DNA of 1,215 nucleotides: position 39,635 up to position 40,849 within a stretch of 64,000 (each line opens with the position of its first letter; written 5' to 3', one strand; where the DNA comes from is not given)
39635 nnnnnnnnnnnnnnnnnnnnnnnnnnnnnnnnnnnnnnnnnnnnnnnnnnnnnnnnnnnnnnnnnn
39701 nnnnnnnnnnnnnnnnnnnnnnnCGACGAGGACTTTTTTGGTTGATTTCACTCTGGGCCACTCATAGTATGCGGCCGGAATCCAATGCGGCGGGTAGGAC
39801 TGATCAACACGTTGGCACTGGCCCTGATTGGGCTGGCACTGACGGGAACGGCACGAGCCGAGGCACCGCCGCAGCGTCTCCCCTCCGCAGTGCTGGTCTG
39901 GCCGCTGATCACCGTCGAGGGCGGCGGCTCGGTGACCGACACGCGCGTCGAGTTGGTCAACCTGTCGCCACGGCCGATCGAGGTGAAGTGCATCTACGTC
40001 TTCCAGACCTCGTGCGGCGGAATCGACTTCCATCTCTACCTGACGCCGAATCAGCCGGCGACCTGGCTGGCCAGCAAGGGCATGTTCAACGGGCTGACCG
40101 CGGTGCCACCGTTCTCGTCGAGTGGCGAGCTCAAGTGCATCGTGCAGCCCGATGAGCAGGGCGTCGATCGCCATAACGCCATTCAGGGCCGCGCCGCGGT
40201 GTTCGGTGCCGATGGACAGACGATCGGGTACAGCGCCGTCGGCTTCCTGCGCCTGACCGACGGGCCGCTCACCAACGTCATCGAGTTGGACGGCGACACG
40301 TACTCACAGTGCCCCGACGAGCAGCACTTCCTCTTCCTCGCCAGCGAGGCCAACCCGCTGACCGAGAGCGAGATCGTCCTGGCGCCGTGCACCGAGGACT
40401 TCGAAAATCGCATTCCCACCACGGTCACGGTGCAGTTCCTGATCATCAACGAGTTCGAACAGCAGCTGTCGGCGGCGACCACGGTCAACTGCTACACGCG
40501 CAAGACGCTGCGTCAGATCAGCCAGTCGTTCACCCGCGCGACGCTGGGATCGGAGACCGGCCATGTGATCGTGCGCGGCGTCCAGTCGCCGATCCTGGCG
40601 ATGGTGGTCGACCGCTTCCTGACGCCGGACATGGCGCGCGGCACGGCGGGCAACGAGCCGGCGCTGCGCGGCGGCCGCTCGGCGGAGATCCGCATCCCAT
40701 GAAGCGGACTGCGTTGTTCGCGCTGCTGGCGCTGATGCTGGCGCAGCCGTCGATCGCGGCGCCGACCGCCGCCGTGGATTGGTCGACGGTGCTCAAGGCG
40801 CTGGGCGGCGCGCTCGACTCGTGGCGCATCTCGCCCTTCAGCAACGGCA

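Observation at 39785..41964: Tandem paralogous secreted proteins of an unrecognised Cys-containing family, one carrying a Thr/Pro/Arg-rich linker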

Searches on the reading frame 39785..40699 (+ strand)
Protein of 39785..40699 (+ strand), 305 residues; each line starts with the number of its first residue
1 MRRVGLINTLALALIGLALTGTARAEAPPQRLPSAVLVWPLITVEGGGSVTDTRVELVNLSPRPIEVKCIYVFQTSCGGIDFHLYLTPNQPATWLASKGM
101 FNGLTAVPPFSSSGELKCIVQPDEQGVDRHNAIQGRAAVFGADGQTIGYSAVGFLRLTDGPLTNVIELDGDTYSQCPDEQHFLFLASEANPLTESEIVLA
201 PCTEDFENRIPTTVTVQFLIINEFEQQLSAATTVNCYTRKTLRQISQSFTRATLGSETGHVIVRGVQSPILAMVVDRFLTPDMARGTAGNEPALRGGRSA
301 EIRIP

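Call 4: search_protein_families(library=pfam, proteins=[window:39785-40699:+], max_evalue=1)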
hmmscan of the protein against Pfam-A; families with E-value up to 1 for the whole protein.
window:39785-40699:+ (305 aa): 0 families

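Call 5: search_protein_families(library=ncbifam, proteins=[window:39785-40699:+], max_evalue=1)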
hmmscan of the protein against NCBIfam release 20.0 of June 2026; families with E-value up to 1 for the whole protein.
window:39785-40699:+ (305 aa): 0 families

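Call 6: find_homologous_proteins(query=window:39785-40699:+)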
Query window:39785-40699:+ (305 aa): 365 proteins with E <= 0.001 among 3544 candidates; the best 120 are listed.
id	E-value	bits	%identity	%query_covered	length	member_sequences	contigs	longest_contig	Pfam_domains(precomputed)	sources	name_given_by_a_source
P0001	2.0e-176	603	86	100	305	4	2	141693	-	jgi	jgi:hypothetical protein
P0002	5.8e-164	563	80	100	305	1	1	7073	-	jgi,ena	-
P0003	6.7e-162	556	89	88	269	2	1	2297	-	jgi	jgi:hypothetical protein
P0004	1.4e-147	509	72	100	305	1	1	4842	-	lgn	-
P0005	2.3e-144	498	73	100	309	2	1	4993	-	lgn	-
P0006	4.3e-143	494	75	95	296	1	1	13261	-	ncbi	ncbi:MAG: hypothetical protein ABI629_09085 [bacterium]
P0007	3.2e-142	491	73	98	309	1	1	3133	-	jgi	jgi:hypothetical protein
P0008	1.7e-141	489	71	100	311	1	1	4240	-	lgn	-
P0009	3.8e-141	488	73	93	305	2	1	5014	-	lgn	-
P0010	1.6e-140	486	73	97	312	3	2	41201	-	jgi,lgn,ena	-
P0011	2.2e-140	485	72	100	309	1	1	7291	-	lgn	-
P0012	3.1e-140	485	74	91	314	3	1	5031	-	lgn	-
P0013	4.9e-140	484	75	91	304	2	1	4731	-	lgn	-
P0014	5.3e-140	484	74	91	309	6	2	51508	-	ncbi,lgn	-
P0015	6.0e-140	484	76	91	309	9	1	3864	-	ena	-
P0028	1.3e-135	469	70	100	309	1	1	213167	-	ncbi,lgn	ncbi:MAG: hypothetical protein U0802_01180 [Candidatus Binatia bacterium]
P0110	6.9e-100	352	60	92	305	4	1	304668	-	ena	-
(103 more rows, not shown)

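Call 7: search_solved_structures(query=window:39785-40699:+, max_evalue=10)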
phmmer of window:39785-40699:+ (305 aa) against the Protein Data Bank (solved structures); distinct sequences matched with E-value up to 10: 1.
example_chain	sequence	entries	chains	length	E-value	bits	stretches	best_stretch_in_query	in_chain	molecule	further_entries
1sef_A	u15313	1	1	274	0.98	11.9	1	137-190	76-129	conserved hypothetical protein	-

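Call 14: find_encoding_contigs(protein=window:39785-40699:+, flank=10000, max_places=4)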
Protein window:39785-40699:+ (305 aa): no gene with exactly this product is on record in the collection.

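Call 15: find_encoding_contigs(protein=P0028, flank=10000, max_places=3)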
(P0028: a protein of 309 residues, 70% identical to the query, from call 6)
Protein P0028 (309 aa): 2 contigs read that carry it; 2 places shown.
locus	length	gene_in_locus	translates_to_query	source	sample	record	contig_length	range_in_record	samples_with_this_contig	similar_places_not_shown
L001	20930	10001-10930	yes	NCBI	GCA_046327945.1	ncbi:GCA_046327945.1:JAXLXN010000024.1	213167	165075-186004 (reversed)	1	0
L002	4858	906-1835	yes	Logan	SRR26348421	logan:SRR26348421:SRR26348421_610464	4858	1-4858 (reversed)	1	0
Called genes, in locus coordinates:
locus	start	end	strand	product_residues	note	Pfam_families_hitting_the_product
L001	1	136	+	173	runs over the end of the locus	-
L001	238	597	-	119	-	-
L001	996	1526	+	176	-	PF00515:TPR_1 (faint), PF13181:TPR_8 (faint), PF13428:TPR_14 (faint), PF13429:TPR_15 (faint), PF13431:TPR_17 (faint), PF13432:TPR_16 (faint), PF13371:TPR_9 (weak), PF07719:TPR_2 (weak), +2 more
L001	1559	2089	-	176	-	PF10604:Polyketide_cyc2, PF08327:AHSA1 (weak)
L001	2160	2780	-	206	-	-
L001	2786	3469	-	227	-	-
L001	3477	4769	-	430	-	PF07884:VKOR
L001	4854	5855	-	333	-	PF08240:ADH_N, PF00107:ADH_zinc_N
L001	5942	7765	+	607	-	-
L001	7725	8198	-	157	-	PF01451:LMWPc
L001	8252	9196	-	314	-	PF00106:adh_short, PF08659:KR, PF13561:adh_short_C2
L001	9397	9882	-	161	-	PF00293:NUDIX, PF14815:NUDIX_4 (weak)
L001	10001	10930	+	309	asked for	-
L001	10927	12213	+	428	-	-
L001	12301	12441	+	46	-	-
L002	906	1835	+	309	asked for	-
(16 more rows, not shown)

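Call 16: predict_structure(alignment_id=A1)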
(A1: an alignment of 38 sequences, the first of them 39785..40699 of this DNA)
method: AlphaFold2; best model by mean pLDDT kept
length: 305 residues; sequences in the alignment: 38
mean_pLDDT: 90.6   pTM: 0.84
mean pLDDT of the five models: 90.6, 89.5, 88.6, 85.9, 85.8
residues with pLDDT >= 90: 226; 70-90: 59; 50-70: 20; < 50: 0
segments of 3 or more residues with pLDDT < 50: none
pLDDT, mean of each block of 10 residues (from residue 1): 68 82 57 92 80 95 95 89 94 95 92 95 93 95 87 96 95 96 93 92 92 94 94 93 95 94 96 94 90 92 93
secondary structure, 60 per line:
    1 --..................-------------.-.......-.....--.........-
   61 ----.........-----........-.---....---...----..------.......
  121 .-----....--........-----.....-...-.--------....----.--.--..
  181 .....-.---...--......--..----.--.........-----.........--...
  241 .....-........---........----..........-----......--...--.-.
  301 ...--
elements in order: H3-20 E36-42 E51-59 E65-73 E79-86 E92-95 E99-101 E114-121 H127-130 E133-140 E146-150 E152-154 E165-168 E179-185 E196-201 E213-221 E227-235 E238-241 H242-245 H251-254 E258-265 E270-279 E285-290 E293-295 E300-303

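Call 17: find_encoding_contigs(protein=P0110, flank=10000, max_places=2)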
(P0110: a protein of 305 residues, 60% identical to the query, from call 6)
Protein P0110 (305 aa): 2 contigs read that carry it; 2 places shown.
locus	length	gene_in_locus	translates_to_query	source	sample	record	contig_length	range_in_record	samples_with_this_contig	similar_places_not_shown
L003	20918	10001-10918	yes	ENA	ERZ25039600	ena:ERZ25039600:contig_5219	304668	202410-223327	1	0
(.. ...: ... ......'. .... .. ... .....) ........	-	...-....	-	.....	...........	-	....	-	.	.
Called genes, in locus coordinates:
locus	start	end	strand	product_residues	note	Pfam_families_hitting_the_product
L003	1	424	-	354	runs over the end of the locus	PF15887:Peptidase_Mx (weak)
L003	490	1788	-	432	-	PF00464:SHMT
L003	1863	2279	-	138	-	PF02152:FolB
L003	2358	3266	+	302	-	PF00126:HTH_1, PF03466:LysR_substrate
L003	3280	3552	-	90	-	PF00076:RRM_1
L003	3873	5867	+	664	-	PF01663:Phosphodiest, PF13181:TPR_8 (faint), PF14559:TPR_19, PF13414:TPR_11, PF13424:TPR_12 (weak), PF13432:TPR_16, PF00515:TPR_1 (weak), PF07719:TPR_2 (weak), +4 more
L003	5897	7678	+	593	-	-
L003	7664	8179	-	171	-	PF01451:LMWPc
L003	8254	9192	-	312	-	PF00106:adh_short, PF08659:KR, PF13561:adh_short_C2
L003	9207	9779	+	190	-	-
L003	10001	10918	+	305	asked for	-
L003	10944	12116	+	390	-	-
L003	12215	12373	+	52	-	-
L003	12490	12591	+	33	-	-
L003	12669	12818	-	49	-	-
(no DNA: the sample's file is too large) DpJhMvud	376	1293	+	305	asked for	-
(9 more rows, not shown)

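Call 19: search_protein_representatives(alignment_id=A1)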
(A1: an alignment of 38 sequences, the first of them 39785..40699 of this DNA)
Query: 38 sequences, 308 profile positions. Proteins with E-value up to 0.001 (for the whole library): 1462; up to 1e-10: 646; up to 1e-30: 54. The best 150 are listed.
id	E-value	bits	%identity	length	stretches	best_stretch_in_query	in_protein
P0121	3.1e-133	459.8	-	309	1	1-308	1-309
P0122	8.8e-112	389.4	-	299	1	21-308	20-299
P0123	1.1e-109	382.4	-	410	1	23-308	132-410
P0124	5.9e-109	380.1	-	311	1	8-308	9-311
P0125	1.5e-102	359.1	-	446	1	19-308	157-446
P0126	2.0e-99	348.8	-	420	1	25-308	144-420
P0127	3.1e-98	344.9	-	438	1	20-308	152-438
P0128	1.6e-95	336.0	-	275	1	36-290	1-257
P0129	4.1e-75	268.9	-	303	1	24-230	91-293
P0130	3.1e-64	233.2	-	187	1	20-185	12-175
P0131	4.0e-59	216.4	-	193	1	95-274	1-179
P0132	3.2e-58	213.4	-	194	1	11-193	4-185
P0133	3.3e-57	210.1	-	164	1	142-308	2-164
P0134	5.0e-54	199.7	-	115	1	91-205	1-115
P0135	2.2e-51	191.0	-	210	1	70-212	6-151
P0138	1.0e-42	162.5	-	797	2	8-255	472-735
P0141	2.9e-40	154.5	-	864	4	109-270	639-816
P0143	2.3e-37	145.0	-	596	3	79-301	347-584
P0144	2.3e-37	144.9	-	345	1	9-249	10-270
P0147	3.0e-35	138.0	-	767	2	32-303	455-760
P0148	1.1e-34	136.2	-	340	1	32-249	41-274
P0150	1.3e-33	132.7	-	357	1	11-284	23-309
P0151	3.7e-33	131.1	-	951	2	13-262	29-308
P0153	6.3e-33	130.4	-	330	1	12-259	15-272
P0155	6.4e-33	130.3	-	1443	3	78-274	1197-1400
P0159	2.0e-32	128.7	-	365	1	9-262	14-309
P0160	2.6e-32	128.3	-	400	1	7-263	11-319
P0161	7.3e-32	126.9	-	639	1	14-303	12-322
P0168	4.0e-31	124.4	-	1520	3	78-292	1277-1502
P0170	6.0e-31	123.9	-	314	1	14-263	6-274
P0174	8.8e-31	123.3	-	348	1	9-290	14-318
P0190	3.9e-29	117.9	-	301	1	11-266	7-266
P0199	8.3e-28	113.5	-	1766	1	33-302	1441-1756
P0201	1.0e-27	113.2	-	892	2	78-302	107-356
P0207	5.0e-27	111.0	-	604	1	29-274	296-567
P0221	2.5e-26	108.7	-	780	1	13-269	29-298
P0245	2.6e-25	105.4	-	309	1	34-302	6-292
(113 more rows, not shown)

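Call 22: search_protein_families(library=pfam, proteins=[P0138, P0141, P0147, P0151, P0155, P0168, P0199, P0201, P0161], max_evalue=0.01)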
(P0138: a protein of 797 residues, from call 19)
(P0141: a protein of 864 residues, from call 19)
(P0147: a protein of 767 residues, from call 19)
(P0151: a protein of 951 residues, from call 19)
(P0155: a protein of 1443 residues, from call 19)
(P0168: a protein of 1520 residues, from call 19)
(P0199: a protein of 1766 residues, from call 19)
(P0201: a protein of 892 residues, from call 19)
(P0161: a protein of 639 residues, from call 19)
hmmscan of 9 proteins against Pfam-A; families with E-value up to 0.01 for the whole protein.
P0138 (797 aa): 0 families

P0141 (864 aa): 0 families

P0147 (767 aa): 0 families

P0151 (951 aa): 1 family
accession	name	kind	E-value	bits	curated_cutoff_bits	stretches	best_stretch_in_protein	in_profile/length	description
PF00036.39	EF-hand_1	-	0.002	18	25.4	0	711-730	8-27/29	EF hand domain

P0155 (1443 aa): 6 families
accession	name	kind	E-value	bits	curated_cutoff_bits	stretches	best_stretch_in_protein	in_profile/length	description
PF24684.1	Vgb_lyase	-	1.2e-100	336.6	50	3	675-821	55-200/290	Virginiamycin B lyase family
PF08450.18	SGL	-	7.8e-11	42.5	26.3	0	721-770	188-236/246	SMP-30/Gluconolactonase/LRE-like region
PF07494.17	Reg_prop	-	2e-05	24.7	20.4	0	721-733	9-21/24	Two component regulator propeller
PF13449.12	Phytase-like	-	2.1e-05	25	27.6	0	721-759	72-110/284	Esterase-like activity of phytase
PF25021.1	TEN_NHL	-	0.00012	21.7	27.1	0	676-708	32-62/357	Teneurin NHL domain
PF01436.27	NHL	-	0.0036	17.7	20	0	273-296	5-27/28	NHL repeat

P0168 (1520 aa): 9 families
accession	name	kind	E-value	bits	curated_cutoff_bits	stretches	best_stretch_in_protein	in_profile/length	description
PF10282.15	Lactonase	-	6.7e-12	45.7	21.7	1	679-869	97-319/344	Lactonase, 7-bladed beta-propeller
PF13620.12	CarboxypepD_reg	-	1.4e-11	45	32.3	1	331-405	2-77/82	Carboxypeptidase regulatory-like domain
PF25174.1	Beta-prop_THOC3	-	2.5e-11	43.6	305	0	774-832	69-126/272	THOC3 beta-propeller domain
PF21783.3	YNCE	-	9.4e-09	35.5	27.1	1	677-978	37-331/339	YNCE-like beta-propeller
PF02239.22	Cytochrom_D1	-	3.8e-07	29.4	25.5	0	768-839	284-361/368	Cytochrome D1 heme domain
PF08450.18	SGL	-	1.7e-05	25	26.3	0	688-739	113-163/246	SMP-30/Gluconolactonase/LRE-like region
PF13715.12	CarbopepD_reg_2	-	2.9e-05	24.5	32.2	1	331-402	1-69/88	CarboxypepD_reg-like domain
PF17802.7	SpaA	-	0.0031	18.1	23.1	0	340-386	12-61/91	Prealbumin-like fold domain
PF01731.26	Arylesterase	-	0.0063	17.1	21.3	0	687-737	31-81/86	Arylesterase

P0199 (1766 aa): 6 families
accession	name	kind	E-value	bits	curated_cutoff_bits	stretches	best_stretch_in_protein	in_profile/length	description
PF13517.12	FG-GAP_3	-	8.3e-34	116.4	26.9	6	1087-1145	2-60/61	FG-GAP-like repeat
PF07705.17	CARDB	-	3.6e-09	37.2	22.7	1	874-983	2-98/101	CARDB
PF00036.39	EF-hand_1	-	1e-07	31.4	25.4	0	65-85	7-27/29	EF hand domain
PF13202.12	EF-hand_5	-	2.8e-07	30.1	25.9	0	65-81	6-22/25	EF hand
PF13405.12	EF-hand_6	-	7e-06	25.8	25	0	65-85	7-27/30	EF-hand domain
PF13499.12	EF-hand_7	-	0.0016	19.2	30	0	36-83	12-65/67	EF-hand domain pair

P0201 (892 aa): 3 families
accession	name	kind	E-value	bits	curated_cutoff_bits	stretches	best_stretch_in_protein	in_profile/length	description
PF13517.12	FG-GAP_3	-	1.8e-30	105.7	26.9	4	657-712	9-61/61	FG-GAP-like repeat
PF00404.24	Dockerin_1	-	6.4e-09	36.3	22.9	1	827-890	1-56/57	Dockerin type I domain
PF01839.29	FG-GAP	-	6.7e-09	35.9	22.1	2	696-716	4-24/37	FG-GAP repeat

P0161 (639 aa): 6 families
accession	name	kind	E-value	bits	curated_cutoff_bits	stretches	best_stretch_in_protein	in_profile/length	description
PF24684.1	Vgb_lyase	-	2.7e-72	243.5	50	2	346-597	11-257/290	Virginiamycin B lyase family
PF07494.17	Reg_prop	-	3.3e-13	48.6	20.4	0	561-576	8-23/24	Two component regulator propeller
PF22701.2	Mala_s_1-like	-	3.8e-11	43.5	27.5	0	449-489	107-146/195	Mal s 1 allergenic protein-like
PF08450.18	SGL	-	1.2e-10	41.9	26.3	0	439-489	193-243/246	SMP-30/Gluconolactonase/LRE-like region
PF13449.12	Phytase-like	-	6e-10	39.9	27.6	0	394-430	72-108/284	Esterase-like activity of phytase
PF16819.11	DUF5074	-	4.9e-08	32.8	27.2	0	420-475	173-229/353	Domain of unknown function (DUF5074)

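Call 23: fold_search(model_id=the predicted structure, library=pdb)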
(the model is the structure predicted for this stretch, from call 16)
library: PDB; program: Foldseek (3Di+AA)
matches with E <= 10: 1249; with E <= 0.001: 11
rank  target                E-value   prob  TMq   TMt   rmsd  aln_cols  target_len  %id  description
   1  7n6y_A                1.3e-04  0.72  0.19  0.13  22.6       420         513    9  Mouse norovirus (MNV-1) capsid at pH 5.0 (released 2021-09-08)
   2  1nc7_B                2.2e-04  1.00  0.29  0.71   4.5       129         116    8  Crystal Structure of Thermotoga maritima 1070 (released 2003-07-01)
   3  1nc7_D                2.2e-04  1.00  0.29  0.67   4.5       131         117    6  Crystal Structure of Thermotoga maritima 1070 (released 2003-07-01)
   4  1nc7_A                3.0e-04  1.00  0.29  0.70   4.9       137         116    9  Crystal Structure of Thermotoga maritima 1070 (released 2003-07-01)
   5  6i56_D                3.0e-04  0.89  0.21  0.23  26.6       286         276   10  Crystal structure of PBSX exported protein XepA (released 2019-11-20)
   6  7k6v_BA               3.8e-04  0.54  0.17  0.11  23.0       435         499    6  Crystal Structure of Virus-like Particles of GII.4 Norovirus Houston virus (HOV) (released 2022-03-02)
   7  6i56_B                4.7e-04  0.87  0.21  0.23  26.9       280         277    8  Crystal structure of PBSX exported protein XepA (released 2019-11-20)
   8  6i56_C                7.7e-04  0.82  0.21  0.22  26.5       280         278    8  Crystal structure of PBSX exported protein XepA (released 2019-11-20)
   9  6i56_A                7.7e-04  0.80  0.21  0.22  25.6       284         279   10  Crystal structure of PBSX exported protein XepA (released 2019-11-20)
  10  6t1d_A                7.7e-04  0.28  0.15  0.14  20.2       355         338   10  Pleurotus Ostreatus Lectin (POL), compelx with melibiose (released 2020-02-19)
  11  6kc2_A                9.6e-04  0.44  0.17  0.15  18.5       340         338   10  Crystal Structure of Lectin from Pleurotus ostreatus in complex with Rhamnose (released 2020-08-05)
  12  6t0q_A                1.1e-03  0.30  0.15  0.14  18.2       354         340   10  Pleurotus Ostreatus Lectin (POL), apo form (released 2020-02-19)
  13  6kbq_A                1.3e-03  0.38  0.17  0.15  18.8       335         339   11  Crystal Structure of Lectin from Pleurotus ostreatus in complex with Glycerol (released 2020-08-05)
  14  6p4j_A                1.3e-03  0.44  0.19  0.13  26.2       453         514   10  Mouse norovirus complexed with GCDCA (released 2019-08-07)
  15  7k6v_DA               1.7e-03  0.38  0.18  0.12  22.6       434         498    6  Crystal Structure of Virus-like Particles of GII.4 Norovirus Houston virus (HOV) (released 2022-03-02)
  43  1pnf_A                1.4e-02  0.28  0.21  0.20  19.0       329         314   11  PNGASE F COMPLEX WITH DI-N-ACETYLCHITOBIOSE (released 1996-03-08)
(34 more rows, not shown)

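Call 27: search_protein_families(library=pfam, proteins=[P0144, P0148, P0150, P0153, P0159, P0160, P0170, P0174, P0190, P0245], max_evalue=1)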
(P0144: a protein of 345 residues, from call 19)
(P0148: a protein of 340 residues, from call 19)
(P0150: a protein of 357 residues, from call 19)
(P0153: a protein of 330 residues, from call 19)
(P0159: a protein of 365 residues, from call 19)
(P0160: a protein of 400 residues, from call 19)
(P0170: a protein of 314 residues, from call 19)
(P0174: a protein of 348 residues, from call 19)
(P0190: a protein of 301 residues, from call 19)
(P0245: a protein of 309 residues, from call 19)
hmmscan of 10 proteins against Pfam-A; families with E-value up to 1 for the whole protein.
P0144 (345 aa): 1 family
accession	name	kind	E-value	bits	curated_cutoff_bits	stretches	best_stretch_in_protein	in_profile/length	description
PF10738.15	Lpp-LpqN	-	0.15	11.9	22.4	1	17-86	46-114/174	Probable lipoprotein LpqN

P0148 (340 aa): 0 families

P0150 (357 aa): 2 families
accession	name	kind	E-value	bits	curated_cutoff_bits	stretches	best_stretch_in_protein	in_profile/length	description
PF22274.2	DGF-1_beta-sheet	-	0.026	14.8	22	0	44-94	88-138/169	DGF-1 beta-sheet domain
PF19526.4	Slr4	-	0.077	12.6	25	1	58-87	279-308/370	S-layer protein Slr4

P0153 (330 aa): 0 families

P0159 (365 aa): 0 families

P0160 (400 aa): 0 families

P0170 (314 aa): 0 families

P0174 (348 aa): 0 families

P0190 (301 aa): 0 families

P0245 (309 aa): 0 families

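Call 29: find_encoding_contigs(protein=P0159, flank=8000, max_places=3)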
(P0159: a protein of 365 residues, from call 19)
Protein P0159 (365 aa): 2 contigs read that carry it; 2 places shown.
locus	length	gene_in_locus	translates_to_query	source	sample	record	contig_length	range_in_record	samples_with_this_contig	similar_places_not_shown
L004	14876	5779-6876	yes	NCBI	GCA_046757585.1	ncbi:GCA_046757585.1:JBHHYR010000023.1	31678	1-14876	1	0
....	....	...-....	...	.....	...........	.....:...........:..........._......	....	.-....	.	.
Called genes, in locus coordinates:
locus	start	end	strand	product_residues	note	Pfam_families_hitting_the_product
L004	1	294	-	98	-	PF10023:Aminopep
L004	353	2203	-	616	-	PF00664:ABC_membrane, PF00005:ABC_tran, PF02463:SMC_N (faint)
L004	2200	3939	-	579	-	PF00664:ABC_membrane, PF00005:ABC_tran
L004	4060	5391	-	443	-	PF01839:FG-GAP (faint), PF13517:FG-GAP_3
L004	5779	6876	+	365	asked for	-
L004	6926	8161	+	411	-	-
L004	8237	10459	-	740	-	PF03968:LptD_N, PF19838:LptD_2, PF04453:LptD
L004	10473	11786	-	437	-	PF08245:Mur_ligase_M, PF27239:FOL3_C, PF02875:Mur_ligase_C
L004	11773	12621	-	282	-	PF00290:Trp_syntA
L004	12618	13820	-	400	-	PF00291:PALP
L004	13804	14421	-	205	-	PF00697:PRAI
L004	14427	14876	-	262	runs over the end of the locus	PF00218:IGPS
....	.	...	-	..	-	?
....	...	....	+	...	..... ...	-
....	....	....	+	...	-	?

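Call 30: search_solved_structures(query=A1, max_evalue=10)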
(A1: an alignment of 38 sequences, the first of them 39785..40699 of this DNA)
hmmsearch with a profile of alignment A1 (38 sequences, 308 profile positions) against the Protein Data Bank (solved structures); distinct sequences matched with E-value up to 10: 0.
